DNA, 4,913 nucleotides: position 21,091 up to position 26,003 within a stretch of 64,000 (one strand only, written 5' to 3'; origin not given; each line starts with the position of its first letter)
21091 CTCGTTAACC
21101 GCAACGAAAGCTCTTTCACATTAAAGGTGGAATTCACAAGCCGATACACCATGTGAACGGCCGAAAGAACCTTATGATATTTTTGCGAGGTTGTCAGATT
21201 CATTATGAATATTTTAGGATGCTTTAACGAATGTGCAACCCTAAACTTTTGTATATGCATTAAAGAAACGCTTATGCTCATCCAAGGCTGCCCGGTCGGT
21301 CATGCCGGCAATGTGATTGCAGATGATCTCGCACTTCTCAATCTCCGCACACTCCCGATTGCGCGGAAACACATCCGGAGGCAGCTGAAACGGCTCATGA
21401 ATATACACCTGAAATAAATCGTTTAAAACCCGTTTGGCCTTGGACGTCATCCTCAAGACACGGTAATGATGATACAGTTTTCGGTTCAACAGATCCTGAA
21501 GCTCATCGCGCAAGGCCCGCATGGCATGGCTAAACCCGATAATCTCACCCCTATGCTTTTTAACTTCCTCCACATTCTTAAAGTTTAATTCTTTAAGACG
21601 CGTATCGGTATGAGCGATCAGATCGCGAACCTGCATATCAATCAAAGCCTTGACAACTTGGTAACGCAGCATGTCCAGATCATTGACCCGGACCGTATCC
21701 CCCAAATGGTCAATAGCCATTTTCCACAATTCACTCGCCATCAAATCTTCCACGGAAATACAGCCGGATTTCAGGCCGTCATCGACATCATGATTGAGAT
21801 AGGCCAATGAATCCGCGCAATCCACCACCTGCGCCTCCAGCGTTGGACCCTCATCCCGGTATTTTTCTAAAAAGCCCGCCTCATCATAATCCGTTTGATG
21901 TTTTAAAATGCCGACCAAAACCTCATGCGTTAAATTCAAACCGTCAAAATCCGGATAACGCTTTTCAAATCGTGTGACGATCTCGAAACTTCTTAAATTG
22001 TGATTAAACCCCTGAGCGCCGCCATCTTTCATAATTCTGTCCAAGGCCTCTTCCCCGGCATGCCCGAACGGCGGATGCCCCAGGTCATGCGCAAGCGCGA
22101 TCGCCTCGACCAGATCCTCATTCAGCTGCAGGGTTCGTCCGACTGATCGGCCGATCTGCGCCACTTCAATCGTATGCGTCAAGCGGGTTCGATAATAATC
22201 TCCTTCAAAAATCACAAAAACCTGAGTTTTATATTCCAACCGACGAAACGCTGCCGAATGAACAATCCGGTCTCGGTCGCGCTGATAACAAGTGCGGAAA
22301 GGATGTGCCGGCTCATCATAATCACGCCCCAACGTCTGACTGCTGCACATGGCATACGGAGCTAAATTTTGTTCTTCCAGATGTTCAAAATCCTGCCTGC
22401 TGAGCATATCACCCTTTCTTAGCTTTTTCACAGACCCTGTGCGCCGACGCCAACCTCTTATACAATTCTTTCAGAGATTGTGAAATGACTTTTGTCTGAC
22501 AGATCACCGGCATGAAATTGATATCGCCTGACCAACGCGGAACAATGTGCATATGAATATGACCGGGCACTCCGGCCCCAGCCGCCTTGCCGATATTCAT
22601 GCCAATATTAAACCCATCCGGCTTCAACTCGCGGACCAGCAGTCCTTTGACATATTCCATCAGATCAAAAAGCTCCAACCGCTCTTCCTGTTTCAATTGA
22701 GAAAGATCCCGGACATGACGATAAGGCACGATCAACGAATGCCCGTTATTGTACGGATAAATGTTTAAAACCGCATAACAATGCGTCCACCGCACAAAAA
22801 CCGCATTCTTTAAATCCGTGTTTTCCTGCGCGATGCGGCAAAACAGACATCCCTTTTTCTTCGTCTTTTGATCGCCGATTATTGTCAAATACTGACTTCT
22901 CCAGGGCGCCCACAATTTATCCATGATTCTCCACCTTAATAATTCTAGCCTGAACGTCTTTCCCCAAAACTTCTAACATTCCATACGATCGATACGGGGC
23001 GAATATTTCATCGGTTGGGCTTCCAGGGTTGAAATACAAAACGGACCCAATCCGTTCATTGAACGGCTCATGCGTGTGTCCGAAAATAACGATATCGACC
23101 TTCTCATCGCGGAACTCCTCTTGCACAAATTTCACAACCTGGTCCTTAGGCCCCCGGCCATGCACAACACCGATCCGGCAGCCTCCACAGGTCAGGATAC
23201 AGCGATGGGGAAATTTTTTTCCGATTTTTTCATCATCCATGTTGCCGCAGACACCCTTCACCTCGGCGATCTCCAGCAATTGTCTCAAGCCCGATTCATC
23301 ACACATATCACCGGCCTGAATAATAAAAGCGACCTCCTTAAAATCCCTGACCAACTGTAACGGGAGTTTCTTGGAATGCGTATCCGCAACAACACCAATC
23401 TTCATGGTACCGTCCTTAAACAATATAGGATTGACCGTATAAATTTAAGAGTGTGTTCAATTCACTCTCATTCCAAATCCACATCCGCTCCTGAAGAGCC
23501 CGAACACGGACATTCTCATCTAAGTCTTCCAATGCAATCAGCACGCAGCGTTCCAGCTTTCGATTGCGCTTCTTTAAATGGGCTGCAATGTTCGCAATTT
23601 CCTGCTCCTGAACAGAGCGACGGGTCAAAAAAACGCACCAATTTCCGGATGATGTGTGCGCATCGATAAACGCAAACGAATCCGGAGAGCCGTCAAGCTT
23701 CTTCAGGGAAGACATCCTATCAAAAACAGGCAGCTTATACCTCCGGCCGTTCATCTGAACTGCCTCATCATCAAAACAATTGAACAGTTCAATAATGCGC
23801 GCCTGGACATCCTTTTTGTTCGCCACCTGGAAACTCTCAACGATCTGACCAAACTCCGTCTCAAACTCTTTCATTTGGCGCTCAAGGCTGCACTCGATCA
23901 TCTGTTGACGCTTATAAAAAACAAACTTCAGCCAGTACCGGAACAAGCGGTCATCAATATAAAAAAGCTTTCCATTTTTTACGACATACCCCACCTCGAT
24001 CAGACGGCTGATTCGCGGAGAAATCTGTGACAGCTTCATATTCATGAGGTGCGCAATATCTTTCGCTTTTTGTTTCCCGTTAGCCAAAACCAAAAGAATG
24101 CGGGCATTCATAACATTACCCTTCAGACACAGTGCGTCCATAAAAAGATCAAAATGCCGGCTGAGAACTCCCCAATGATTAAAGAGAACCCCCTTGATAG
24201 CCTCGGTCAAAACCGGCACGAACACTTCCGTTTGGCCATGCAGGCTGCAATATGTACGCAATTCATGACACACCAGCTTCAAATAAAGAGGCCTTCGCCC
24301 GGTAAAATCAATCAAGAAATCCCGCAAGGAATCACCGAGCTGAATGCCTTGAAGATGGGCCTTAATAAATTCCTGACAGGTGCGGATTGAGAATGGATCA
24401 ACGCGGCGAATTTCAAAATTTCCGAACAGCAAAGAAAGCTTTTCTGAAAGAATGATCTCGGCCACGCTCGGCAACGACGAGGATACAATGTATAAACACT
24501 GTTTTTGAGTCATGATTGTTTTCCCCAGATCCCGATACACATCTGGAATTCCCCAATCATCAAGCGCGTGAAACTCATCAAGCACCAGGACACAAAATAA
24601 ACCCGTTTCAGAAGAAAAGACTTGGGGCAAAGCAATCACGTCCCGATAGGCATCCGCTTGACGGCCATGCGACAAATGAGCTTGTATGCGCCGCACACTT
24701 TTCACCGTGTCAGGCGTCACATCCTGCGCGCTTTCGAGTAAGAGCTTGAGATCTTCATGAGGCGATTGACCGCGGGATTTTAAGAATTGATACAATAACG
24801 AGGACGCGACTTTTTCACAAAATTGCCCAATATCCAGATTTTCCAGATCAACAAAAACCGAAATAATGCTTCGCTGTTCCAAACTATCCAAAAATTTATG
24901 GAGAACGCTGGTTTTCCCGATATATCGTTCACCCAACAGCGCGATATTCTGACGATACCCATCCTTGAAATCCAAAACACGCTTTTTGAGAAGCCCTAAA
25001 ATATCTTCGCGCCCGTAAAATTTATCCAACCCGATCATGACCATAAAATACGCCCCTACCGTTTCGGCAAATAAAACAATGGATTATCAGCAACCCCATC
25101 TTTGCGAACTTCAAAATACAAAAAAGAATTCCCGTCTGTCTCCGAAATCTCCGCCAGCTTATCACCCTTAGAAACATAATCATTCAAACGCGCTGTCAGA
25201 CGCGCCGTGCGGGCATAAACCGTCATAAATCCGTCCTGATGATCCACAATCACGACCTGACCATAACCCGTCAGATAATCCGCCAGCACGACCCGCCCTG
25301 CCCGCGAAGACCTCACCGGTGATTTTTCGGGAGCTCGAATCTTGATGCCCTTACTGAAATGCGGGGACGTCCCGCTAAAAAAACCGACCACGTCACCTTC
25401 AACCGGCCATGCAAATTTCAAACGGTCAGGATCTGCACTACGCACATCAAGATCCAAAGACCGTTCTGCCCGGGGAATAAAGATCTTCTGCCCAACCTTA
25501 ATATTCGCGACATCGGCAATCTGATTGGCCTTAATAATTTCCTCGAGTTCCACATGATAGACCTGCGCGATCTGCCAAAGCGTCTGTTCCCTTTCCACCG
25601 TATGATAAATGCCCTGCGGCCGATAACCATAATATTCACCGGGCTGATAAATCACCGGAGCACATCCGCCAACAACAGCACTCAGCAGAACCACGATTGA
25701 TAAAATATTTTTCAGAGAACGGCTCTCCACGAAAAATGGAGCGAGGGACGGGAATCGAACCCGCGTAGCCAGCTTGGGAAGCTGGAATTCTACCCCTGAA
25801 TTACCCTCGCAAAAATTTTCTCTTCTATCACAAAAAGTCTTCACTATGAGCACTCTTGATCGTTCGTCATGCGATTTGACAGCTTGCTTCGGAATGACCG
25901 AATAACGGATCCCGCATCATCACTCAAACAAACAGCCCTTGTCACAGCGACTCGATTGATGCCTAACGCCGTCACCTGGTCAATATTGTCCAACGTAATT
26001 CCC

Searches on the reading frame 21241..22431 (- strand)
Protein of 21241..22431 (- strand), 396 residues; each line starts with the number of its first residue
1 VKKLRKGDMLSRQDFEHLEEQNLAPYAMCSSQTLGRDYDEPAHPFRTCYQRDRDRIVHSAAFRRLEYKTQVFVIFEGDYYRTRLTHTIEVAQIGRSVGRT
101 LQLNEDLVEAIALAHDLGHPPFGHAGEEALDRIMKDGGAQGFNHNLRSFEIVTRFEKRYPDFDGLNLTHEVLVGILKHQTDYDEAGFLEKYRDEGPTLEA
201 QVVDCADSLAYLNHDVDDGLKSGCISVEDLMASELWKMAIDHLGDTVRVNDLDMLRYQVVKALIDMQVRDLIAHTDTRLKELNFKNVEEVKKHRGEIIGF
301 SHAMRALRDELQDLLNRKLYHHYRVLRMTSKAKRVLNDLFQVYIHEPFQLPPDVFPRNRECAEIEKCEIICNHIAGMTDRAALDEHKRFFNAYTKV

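Call 69: search_protein_families(library=pfam, proteins=[window:21241-22431:-], max_evalue=0.00001)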
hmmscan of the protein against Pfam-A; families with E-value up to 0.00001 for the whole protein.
window:21241-22431:- (396 aa): 2 families
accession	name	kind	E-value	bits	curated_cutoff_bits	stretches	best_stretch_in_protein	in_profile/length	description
PF13286.11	HD_assoc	-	1.4e-20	74.1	22.2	1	298-388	1-91/91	Phosphohydrolase-associated domain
PF01966.28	HD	-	1.5e-18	67.6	22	1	83-211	1-115/116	HD domain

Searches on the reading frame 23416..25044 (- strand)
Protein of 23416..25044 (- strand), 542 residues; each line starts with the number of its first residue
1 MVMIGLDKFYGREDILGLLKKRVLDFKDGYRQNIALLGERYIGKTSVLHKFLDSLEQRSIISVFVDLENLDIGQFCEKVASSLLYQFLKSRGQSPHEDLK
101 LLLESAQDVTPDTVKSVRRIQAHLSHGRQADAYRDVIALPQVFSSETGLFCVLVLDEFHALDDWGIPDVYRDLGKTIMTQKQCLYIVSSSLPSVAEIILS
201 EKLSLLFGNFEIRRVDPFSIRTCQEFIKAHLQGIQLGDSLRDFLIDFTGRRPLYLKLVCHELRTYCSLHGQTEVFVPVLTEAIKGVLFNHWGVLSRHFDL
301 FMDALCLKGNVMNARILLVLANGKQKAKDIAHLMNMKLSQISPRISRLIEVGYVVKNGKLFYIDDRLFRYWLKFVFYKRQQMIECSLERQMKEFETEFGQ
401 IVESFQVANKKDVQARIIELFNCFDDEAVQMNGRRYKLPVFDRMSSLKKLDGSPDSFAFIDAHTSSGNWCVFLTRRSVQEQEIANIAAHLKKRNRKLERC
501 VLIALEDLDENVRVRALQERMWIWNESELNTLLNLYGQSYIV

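Call 69: search_protein_families(library=pfam, proteins=[window:23416-25044:-], max_evalue=0.00001)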
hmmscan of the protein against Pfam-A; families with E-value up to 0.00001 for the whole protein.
window:23416-25044:- (542 aa): 2 families
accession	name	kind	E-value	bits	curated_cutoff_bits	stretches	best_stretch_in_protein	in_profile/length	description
PF13191.12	AAA_16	-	4.1e-10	40.9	32.6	1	8-163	1-146/167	AAA ATPase domain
PF13401.12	AAA_22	-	8.6e-06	26.5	27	0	30-173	4-104/130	AAA domain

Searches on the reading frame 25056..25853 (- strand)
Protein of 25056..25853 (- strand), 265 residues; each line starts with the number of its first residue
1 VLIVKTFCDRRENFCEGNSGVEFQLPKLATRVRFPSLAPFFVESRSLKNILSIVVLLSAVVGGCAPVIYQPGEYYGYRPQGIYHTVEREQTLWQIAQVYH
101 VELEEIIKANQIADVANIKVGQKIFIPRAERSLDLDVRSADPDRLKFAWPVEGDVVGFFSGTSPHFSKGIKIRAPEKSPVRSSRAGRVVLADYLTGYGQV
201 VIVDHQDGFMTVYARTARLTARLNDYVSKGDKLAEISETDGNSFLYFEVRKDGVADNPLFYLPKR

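Call 70: search_protein_families(library=pfam, proteins=[window:25056-25853:-], max_evalue=0.00001)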
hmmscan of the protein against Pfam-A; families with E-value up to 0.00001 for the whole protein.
window:25056-25853:- (265 aa): 2 families
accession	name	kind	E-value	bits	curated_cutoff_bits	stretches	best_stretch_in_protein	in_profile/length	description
PF01551.29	Peptidase_M23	-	7.4e-22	77.8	28.7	1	166-258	2-96/96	Peptidase family M23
PF01476.26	LysM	-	7e-11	42.3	20.9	1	84-127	1-43/43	LysM domain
